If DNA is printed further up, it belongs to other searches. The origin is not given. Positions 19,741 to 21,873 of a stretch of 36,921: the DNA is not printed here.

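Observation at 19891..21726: Hybrid initiating enzyme: WecA/MraY-type PNPT fused to the CapD/WbaP-type 4-TM plus Rossmann-like module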

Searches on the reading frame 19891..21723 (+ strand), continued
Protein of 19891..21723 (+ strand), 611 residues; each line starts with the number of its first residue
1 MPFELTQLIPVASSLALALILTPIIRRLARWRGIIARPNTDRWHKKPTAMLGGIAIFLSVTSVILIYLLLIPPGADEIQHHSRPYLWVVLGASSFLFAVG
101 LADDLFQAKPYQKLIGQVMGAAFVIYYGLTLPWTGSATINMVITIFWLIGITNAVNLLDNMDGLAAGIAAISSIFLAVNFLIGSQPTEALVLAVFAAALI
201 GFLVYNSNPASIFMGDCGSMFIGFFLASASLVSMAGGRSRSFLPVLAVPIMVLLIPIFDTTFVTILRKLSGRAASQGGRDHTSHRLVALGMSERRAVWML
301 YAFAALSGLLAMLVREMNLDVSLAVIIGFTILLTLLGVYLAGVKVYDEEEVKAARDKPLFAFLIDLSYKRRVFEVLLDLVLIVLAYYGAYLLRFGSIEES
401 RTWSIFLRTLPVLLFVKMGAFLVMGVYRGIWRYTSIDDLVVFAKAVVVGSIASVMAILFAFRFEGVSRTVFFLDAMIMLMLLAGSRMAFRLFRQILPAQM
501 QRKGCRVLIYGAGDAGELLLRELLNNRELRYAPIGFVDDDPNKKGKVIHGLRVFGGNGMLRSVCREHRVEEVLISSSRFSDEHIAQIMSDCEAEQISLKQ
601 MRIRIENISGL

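Call 53: find_homologous_proteins(query=A3, max_evalue=1e-20)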
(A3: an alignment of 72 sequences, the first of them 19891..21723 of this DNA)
Query A3 (72 sequences) (611 aa, profile of the alignment): 7995 proteins with E <= 1e-20 among 8000 candidates; the best 120 are listed.
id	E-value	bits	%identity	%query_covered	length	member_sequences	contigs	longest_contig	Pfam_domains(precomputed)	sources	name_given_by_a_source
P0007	1.9e-237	808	86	100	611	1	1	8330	PF13727.13,PF00953.27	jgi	jgi:UDP-GlcNAc:undecaprenyl-phosphate GlcNAc-1-phosphate transferase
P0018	5.4e-237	806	85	100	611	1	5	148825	PF13727.13,PF00953.27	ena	-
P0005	7.0e-237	806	87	100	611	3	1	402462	PF13727.13,PF00953.27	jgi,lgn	-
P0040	1.2e-236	805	78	100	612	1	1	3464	PF13727.13,PF00953.27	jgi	jgi:UDP-GlcNAc:undecaprenyl-phosphate/decaprenyl-phosphate GlcNAc-1-phosphate transferase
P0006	1.7e-236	804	87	100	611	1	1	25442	PF13727.13,PF00953.27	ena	-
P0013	2.2e-236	804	85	100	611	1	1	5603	PF13727.13,PF00953.27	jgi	jgi:UDP-GlcNAc:undecaprenyl-phosphate GlcNAc-1-phosphate transferase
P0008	3.8e-236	803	86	100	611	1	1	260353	PF13727.13,PF00953.27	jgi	jgi:UDP-GlcNAc:undecaprenyl-phosphate GlcNAc-1-phosphate transferase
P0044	5.1e-236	803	78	100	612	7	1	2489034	PF13727.13,PF00953.27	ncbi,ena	-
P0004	5.4e-236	803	86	100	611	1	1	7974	PF13727.13,PF00953.27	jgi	jgi:UDP-GlcNAc:undecaprenyl-phosphate GlcNAc-1-phosphate transferase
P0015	5.6e-236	803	85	100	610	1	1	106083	PF13727.13,PF00953.27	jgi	jgi:UDP-GlcNAc:undecaprenyl-phosphate GlcNAc-1-phosphate transferase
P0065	7.3e-236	802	77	96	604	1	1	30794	PF13727.13,PF00953.27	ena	-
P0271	8.9e-236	802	74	100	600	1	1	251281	PF13727.13,PF00953.27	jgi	jgi:UDP-GlcNAc:undecaprenyl-phosphate GlcNAc-1-phosphate transferase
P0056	1.1e-235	802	79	96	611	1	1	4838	PF13727.13,PF00953.27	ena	-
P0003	1.1e-235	802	86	100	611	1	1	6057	PF13727.13,PF00953.27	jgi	jgi:UDP-GlcNAc:undecaprenyl-phosphate GlcNAc-1-phosphate transferase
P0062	1.4e-235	801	77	96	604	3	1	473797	PF13727.13,PF00953.27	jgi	jgi:UDP-GlcNAc:undecaprenyl-phosphate/decaprenyl-phosphate GlcNAc-1-phosphate transferase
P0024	1.4e-235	801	84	100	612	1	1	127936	PF13727.13,PF00953.27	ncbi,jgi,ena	ncbi:MAG TPA: hypothetical protein VF723_14650 [Pyrinomonadaceae bacterium]|jgi:UDP-GlcNAc:undecapre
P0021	1.5e-235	801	84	100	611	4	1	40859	PF13727.13,PF00953.27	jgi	jgi:UDP-GlcNAc:undecaprenyl-phosphate GlcNAc-1-phosphate transferase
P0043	1.9e-235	801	78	100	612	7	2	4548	PF13727.13,PF00953.27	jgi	jgi:UDP-GlcNAc:undecaprenyl-phosphate GlcNAc-1-phosphate transferase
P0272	1.9e-235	801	69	99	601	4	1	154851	PF13727.13,PF00953.27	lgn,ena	-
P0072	2.5e-235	801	77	99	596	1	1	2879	PF13727.13,PF00953.27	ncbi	-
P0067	3.0e-235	800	77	96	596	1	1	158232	PF13727.13,PF00953.27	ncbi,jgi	ncbi:MAG TPA: hypothetical protein VF658_07785 [Pyrinomonadaceae bacterium]|jgi:UDP-GlcNAc:undecapre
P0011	3.0e-235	800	85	100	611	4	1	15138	PF13727.13,PF00953.27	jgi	jgi:UDP-GlcNAc:undecaprenyl-phosphate GlcNAc-1-phosphate transferase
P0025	3.5e-235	800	84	100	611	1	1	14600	PF13727.13,PF00953.27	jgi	jgi:UDP-GlcNAc:undecaprenyl-phosphate GlcNAc-1-phosphate transferase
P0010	3.6e-235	800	87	100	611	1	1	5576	PF13727.13,PF00953.27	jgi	jgi:UDP-GlcNAc:undecaprenyl-phosphate GlcNAc-1-phosphate transferase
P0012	3.9e-235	800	86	100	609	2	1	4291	PF13727.13,PF00953.27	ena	-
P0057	4.0e-235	800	78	96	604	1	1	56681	PF13727.13,PF00953.27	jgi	jgi:UDP-GlcNAc:undecaprenyl-phosphate GlcNAc-1-phosphate transferase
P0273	4.1e-235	800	69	98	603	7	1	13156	PF13727.13,PF00953.27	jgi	jgi:UDP-GlcNAc:undecaprenyl-phosphate GlcNAc-1-phosphate transferase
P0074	5.2e-235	799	76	100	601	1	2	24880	PF13727.13,PF00953.27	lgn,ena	-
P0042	6.1e-235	799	78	100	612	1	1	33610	PF13727.13,PF00953.27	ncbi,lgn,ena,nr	ncbi:MAG TPA: hypothetical protein VJT09_16295 [Pyrinomonadaceae bacterium]|nr:hypothetical protein 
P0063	6.5e-235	799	77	96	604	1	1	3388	PF13727.13,PF00953.27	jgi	jgi:UDP-GlcNAc:undecaprenyl-phosphate GlcNAc-1-phosphate transferase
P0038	6.5e-235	799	80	100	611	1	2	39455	PF13727.13,PF00953.27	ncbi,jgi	ncbi:MAG TPA: hypothetical protein VF791_07105 [Pyrinomonadaceae bacterium]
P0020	7.2e-235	799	85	100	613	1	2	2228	PF13727.13,PF00953.27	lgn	-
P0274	7.3e-235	799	67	99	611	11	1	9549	PF13727.13,PF00953.27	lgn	-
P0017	7.8e-235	799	85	100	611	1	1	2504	PF13727.13,PF00953.27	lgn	-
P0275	8.3e-235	799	67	99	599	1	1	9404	PF13727.13,PF00953.27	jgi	-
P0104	9.3e-235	799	74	100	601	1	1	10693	PF13727.13,PF00953.27,PF22674.3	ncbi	ncbi:MAG: hypothetical protein WBP93_15605 [Pyrinomonadaceae bacterium]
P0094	9.6e-235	799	73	100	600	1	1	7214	PF13727.13,PF00953.27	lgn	-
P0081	1.0e-234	799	74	100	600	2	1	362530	PF13727.13,PF00953.27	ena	-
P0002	1.0e-234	798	88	100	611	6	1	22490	PF13727.13,PF00953.27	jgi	jgi:UDP-GlcNAc:undecaprenyl-phosphate GlcNAc-1-phosphate transferase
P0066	1.1e-234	798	78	97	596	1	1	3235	PF13727.13,PF00953.27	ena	-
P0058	1.3e-234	798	77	99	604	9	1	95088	PF13727.13,PF00953.27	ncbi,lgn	-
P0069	1.3e-234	798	76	96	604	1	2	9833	PF13727.13,PF00953.27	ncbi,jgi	ncbi:MAG TPA: hypothetical protein VGC64_02145 [Pyrinomonadaceae bacterium]|jgi:UDP-GlcNAc:undecapre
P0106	1.3e-234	798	74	100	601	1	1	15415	PF13727.13,PF00953.27,PF22674.3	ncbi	ncbi:MAG: hypothetical protein WCB68_06690 [Pyrinomonadaceae bacterium]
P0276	1.4e-234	798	72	100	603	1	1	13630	PF13727.13,PF00953.27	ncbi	-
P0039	1.6e-234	798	79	100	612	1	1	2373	PF13727.13,PF00953.27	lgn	-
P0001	1.8e-234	798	100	100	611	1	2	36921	PF13727.13,PF00953.27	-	-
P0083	2.0e-234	798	75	100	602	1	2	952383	PF13727.13,PF00953.27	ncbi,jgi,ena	ncbi:MAG TPA: hypothetical protein VF735_18220 [Pyrinomonadaceae bacterium]|jgi:UDP-GlcNAc:undecapre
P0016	2.0e-234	798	85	100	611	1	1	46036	PF13727.13,PF00953.27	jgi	jgi:UDP-GlcNAc:undecaprenyl-phosphate GlcNAc-1-phosphate transferase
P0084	2.2e-234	797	75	100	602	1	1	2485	PF13727.13,PF00953.27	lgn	-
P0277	2.4e-234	797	69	100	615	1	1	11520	PF13727.13,PF00953.27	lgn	-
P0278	2.5e-234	797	67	99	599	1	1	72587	PF13727.13,PF00953.27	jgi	jgi:UDP-GlcNAc:undecaprenyl-phosphate GlcNAc-1-phosphate transferase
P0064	2.5e-234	797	76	99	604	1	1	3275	PF13727.13,PF00953.27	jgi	jgi:UDP-GlcNAc:undecaprenyl-phosphate GlcNAc-1-phosphate transferase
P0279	2.6e-234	797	73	99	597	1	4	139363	PF13727.13,PF00953.27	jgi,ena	jgi:UDP-GlcNAc:undecaprenyl-phosphate GlcNAc-1-phosphate transferase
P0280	2.8e-234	797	67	99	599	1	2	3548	PF13727.13,PF00953.27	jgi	jgi:UDP-GlcNAc:undecaprenyl-phosphate GlcNAc-1-phosphate transferase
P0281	3.3e-234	797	71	100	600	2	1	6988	PF13727.13,PF00953.27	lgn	-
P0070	3.6e-234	797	77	96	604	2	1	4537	PF13727.13,PF00953.27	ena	-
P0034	3.8e-234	797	81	100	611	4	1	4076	PF13727.13,PF00953.27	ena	-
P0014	4.2e-234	796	86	100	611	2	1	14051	PF13727.13,PF00953.27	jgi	jgi:UDP-GlcNAc:undecaprenyl-phosphate GlcNAc-1-phosphate transferase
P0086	4.2e-234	796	75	100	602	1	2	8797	PF13727.13,PF00953.27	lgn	-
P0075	4.8e-234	796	76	96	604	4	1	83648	PF13727.13,PF00953.27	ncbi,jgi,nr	ncbi:MAG: UDP-GlcNAc:undecaprenyl-phosphate/decaprenyl-phosphate GlcNAc-1-phosphate transferase [Bla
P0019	4.9e-234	796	85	100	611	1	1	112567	PF13727.13,PF00953.27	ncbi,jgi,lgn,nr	ncbi:MAG: UDP-GlcNAc:undecaprenyl-phosphate/decaprenyl-phosphate GlcNAc-phosphate transferase [Acido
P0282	5.0e-234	796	69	99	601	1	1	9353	PF13727.13,PF00953.27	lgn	-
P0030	5.6e-234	796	83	100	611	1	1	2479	PF13727.13,PF00953.27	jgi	jgi:UDP-GlcNAc:undecaprenyl-phosphate GlcNAc-1-phosphate transferase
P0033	6.2e-234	796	82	100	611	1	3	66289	PF13727.13,PF00953.27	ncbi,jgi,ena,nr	ncbi:MAG: glycosyl transferase [Acidobacteria bacterium]|nr:MAG: glycosyl transferase [Acidobacterio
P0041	6.3e-234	796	78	100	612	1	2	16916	PF13727.13,PF00953.27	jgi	jgi:UDP-GlcNAc:undecaprenyl-phosphate GlcNAc-1-phosphate transferase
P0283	6.6e-234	796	68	100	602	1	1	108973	PF13727.13,PF00953.27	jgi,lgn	-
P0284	6.8e-234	796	73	99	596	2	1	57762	PF13727.13,PF00953.27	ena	-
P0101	7.0e-234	796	74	100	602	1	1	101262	PF13727.13,PF00953.27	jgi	jgi:UDP-GlcNAc:undecaprenyl-phosphate/decaprenyl-phosphate GlcNAc-1-phosphate transferase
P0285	8.6e-234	795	73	100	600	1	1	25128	PF13727.13,PF00953.27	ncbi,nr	ncbi:MAG TPA: hypothetical protein VGO91_19005 [Pyrinomonadaceae bacterium]|nr:hypothetical protein 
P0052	9.8e-234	795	77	100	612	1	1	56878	PF13727.13,PF00953.27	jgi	jgi:UDP-GlcNAc:undecaprenyl-phosphate GlcNAc-1-phosphate transferase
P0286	1.0e-233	795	71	100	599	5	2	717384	PF13727.13,PF00953.27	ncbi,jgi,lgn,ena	ncbi:MAG TPA: hypothetical protein VF543_00660 [Pyrinomonadaceae bacterium]|jgi:UDP-GlcNAc:undecapre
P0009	1.0e-233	795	87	100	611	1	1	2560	PF13727.13,PF00953.27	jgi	jgi:UDP-GlcNAc:undecaprenyl-phosphate GlcNAc-1-phosphate transferase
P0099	1.0e-233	795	74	100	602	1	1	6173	PF13727.13,PF00953.27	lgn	-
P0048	1.1e-233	795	77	100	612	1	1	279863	PF13727.13,PF00953.27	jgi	jgi:UDP-GlcNAc:undecaprenyl-phosphate GlcNAc-1-phosphate transferase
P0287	1.1e-233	795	69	99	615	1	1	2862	PF13727.13,PF00953.27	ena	-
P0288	1.1e-233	795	69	99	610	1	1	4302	PF13727.13,PF00953.27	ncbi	-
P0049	1.1e-233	795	77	100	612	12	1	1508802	PF13727.13,PF00953.27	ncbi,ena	-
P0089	1.2e-233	795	75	100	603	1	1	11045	PF13727.13,PF00953.27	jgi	jgi:UDP-GlcNAc:undecaprenyl-phosphate GlcNAc-1-phosphate transferase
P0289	1.2e-233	795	68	100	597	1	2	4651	PF13727.13,PF00953.27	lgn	-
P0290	1.2e-233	795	69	99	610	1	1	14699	PF13727.13,PF00953.27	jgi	jgi:UDP-GlcNAc:undecaprenyl-phosphate GlcNAc-1-phosphate transferase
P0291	1.4e-233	795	69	99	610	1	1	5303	PF13727.13,PF00953.27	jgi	jgi:UDP-GlcNAc:undecaprenyl-phosphate GlcNAc-1-phosphate transferase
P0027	1.4e-233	795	82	100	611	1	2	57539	PF13727.13,PF00953.27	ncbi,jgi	ncbi:MAG TPA: hypothetical protein VF779_01135 [Pyrinomonadaceae bacterium]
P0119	1.5e-233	795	75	100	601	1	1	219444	PF13727.13,PF00953.27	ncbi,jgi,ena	ncbi:MAG TPA: hypothetical protein VF553_22735 [Pyrinomonadaceae bacterium]|jgi:UDP-GlcNAc:undecapre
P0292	1.5e-233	795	72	99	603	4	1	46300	PF13727.13,PF00953.27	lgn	-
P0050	1.5e-233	795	79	100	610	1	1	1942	PF13727.13,PF00953.27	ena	-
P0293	1.6e-233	795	72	99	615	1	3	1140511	PF13727.13,PF00953.27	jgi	jgi:UDP-GlcNAc:undecaprenyl-phosphate GlcNAc-1-phosphate transferase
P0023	1.8e-233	794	83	100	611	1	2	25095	PF13727.13,PF00953.27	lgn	-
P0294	2.1e-233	794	73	99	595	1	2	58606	PF13727.13,PF00953.27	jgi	jgi:UDP-GlcNAc:undecaprenyl-phosphate GlcNAc-1-phosphate transferase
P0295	2.2e-233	794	67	100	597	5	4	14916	PF13727.13,PF00953.27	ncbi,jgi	ncbi:MAG TPA: hypothetical protein VIB00_06215 [Pyrinomonadaceae bacterium]|jgi:UDP-GlcNAc:undecapre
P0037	2.2e-233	794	83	98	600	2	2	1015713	PF13727.13,PF00953.27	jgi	jgi:UDP-GlcNAc:undecaprenyl-phosphate GlcNAc-1-phosphate transferase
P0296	2.4e-233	794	65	99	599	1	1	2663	PF13727.13,PF00953.27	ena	-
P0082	2.7e-233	794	73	100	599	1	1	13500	PF13727.13,PF00953.27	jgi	jgi:UDP-GlcNAc:undecaprenyl-phosphate GlcNAc-1-phosphate transferase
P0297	3.1e-233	794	68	100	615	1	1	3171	PF13727.13,PF00953.27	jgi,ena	-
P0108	3.1e-233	794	74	100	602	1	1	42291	PF13727.13,PF00953.27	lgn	-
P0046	3.6e-233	793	79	100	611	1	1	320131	PF13727.13,PF00953.27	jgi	jgi:UDP-GlcNAc:undecaprenyl-phosphate GlcNAc-1-phosphate transferase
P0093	3.7e-233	793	74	100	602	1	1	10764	PF13727.13,PF00953.27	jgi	jgi:UDP-GlcNAc:undecaprenyl-phosphate GlcNAc-1-phosphate transferase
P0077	3.7e-233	793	74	100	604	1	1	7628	PF13727.13,PF00953.27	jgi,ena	jgi:UDP-GlcNAc:undecaprenyl-phosphate GlcNAc-1-phosphate transferase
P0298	3.7e-233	793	74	99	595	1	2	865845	PF13727.13,PF00953.27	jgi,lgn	jgi:UDP-GlcNAc:undecaprenyl-phosphate GlcNAc-1-phosphate transferase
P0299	3.8e-233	793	67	100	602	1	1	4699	PF13727.13,PF00953.27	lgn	-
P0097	3.9e-233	793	74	100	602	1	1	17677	PF13727.13,PF00953.27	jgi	jgi:UDP-GlcNAc:undecaprenyl-phosphate GlcNAc-1-phosphate transferase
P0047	3.9e-233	793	78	100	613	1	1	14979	PF13727.13,PF00953.27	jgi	jgi:UDP-GlcNAc:undecaprenyl-phosphate GlcNAc-1-phosphate transferase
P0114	4.0e-233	793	71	100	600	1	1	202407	PF13727.13,PF00953.27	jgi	jgi:UDP-GlcNAc:undecaprenyl-phosphate GlcNAc-1-phosphate transferase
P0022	4.0e-233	793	83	100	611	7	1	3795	PF13727.13,PF00953.27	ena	-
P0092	4.2e-233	793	73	100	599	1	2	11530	PF13727.13,PF00953.27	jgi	jgi:UDP-GlcNAc:undecaprenyl-phosphate/decaprenyl-phosphate GlcNAc-1-phosphate transferase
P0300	4.3e-233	793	69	100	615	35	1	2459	PF13727.13,PF00953.27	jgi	-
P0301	4.3e-233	793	71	100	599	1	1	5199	PF13727.13,PF00953.27,PF22674.3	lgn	-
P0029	4.4e-233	793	83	100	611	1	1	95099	PF13727.13,PF00953.27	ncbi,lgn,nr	ncbi:MAG: UDP-GlcNAc:undecaprenyl-phosphate/decaprenyl-phosphate GlcNAc-phosphate transferase [Acido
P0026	4.4e-233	793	82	100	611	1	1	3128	PF13727.13,PF00953.27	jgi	-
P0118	4.5e-233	793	74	100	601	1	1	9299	PF13727.13,PF00953.27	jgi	jgi:UDP-GlcNAc:undecaprenyl-phosphate/decaprenyl-phosphate GlcNAc-1-phosphate transferase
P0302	4.5e-233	793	72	100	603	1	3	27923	PF13727.13,PF00953.27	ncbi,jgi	jgi:UDP-GlcNAc:undecaprenyl-phosphate GlcNAc-1-phosphate transferase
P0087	5.2e-233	793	75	96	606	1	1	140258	PF13727.13,PF00953.27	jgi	jgi:UDP-GlcNAc:undecaprenyl-phosphate GlcNAc-1-phosphate transferase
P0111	5.2e-233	793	74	100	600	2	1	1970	PF13727.13,PF00953.27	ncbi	-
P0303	5.4e-233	793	70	100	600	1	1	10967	PF13727.13,PF00953.27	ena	-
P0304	5.5e-233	793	68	100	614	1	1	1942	PF13727.13,PF00953.27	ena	-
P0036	5.6e-233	793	80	100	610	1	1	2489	PF13727.13,PF00953.27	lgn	-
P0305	5.7e-233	793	70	96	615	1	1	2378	PF13727.13,PF00953.27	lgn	-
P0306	5.9e-233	793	67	99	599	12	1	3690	PF13727.13,PF00953.27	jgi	jgi:UDP-GlcNAc:undecaprenyl-phosphate GlcNAc-1-phosphate transferase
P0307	6.3e-233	793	68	100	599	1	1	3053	PF13727.13,PF00953.27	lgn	-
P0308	6.4e-233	793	69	100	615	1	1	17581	PF13727.13,PF00953.27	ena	-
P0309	6.6e-233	793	65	99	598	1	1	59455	PF13727.13,PF00953.27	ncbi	-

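Call 66: predict_structure(alignment_id=A3)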
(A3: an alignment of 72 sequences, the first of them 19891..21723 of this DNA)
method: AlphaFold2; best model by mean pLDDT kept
length: 611 residues; sequences in the alignment: 72
mean_pLDDT: 91.6   pTM: 0.88
mean pLDDT of the five models: 91.6, 90.5, 90.3, 89.5, 89.4
residues with pLDDT >= 90: 450; 70-90: 136; 50-70: 25; < 50: 0
segments of 3 or more residues with pLDDT < 50: none
pLDDT, mean of each block of 10 residues (from residue 1): 85 98 98 94 89 98 95 73 93 98 96 97 97 92 96 91 94 95 92 98 90 96 97 76 80 91 91 88 90 92 95 90 91 90 84 79 69 92 96 83 93 98 94 90 98 98 94 98 91 71 88 96 91 96 93 94 97 97 97 97 90 60
secondary structure, 60 per line:
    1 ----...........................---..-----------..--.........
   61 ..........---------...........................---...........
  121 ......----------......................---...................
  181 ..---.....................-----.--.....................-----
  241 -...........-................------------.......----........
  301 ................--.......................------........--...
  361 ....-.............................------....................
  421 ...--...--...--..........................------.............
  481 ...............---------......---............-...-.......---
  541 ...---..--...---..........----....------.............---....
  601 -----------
elements in order: H5-31 H52-70 H80-106 H110-126 H137-158 H162-182 H186-206 H215-235 H242-252 H254-269 H282-288 H293-316 H319-341 H348-355 H358-364 H366-394 H401-423 H436-461 H468-495 E505-510 H514-525 E531-537 E551-553 H557-566 E571-574 H581-593 E597-600
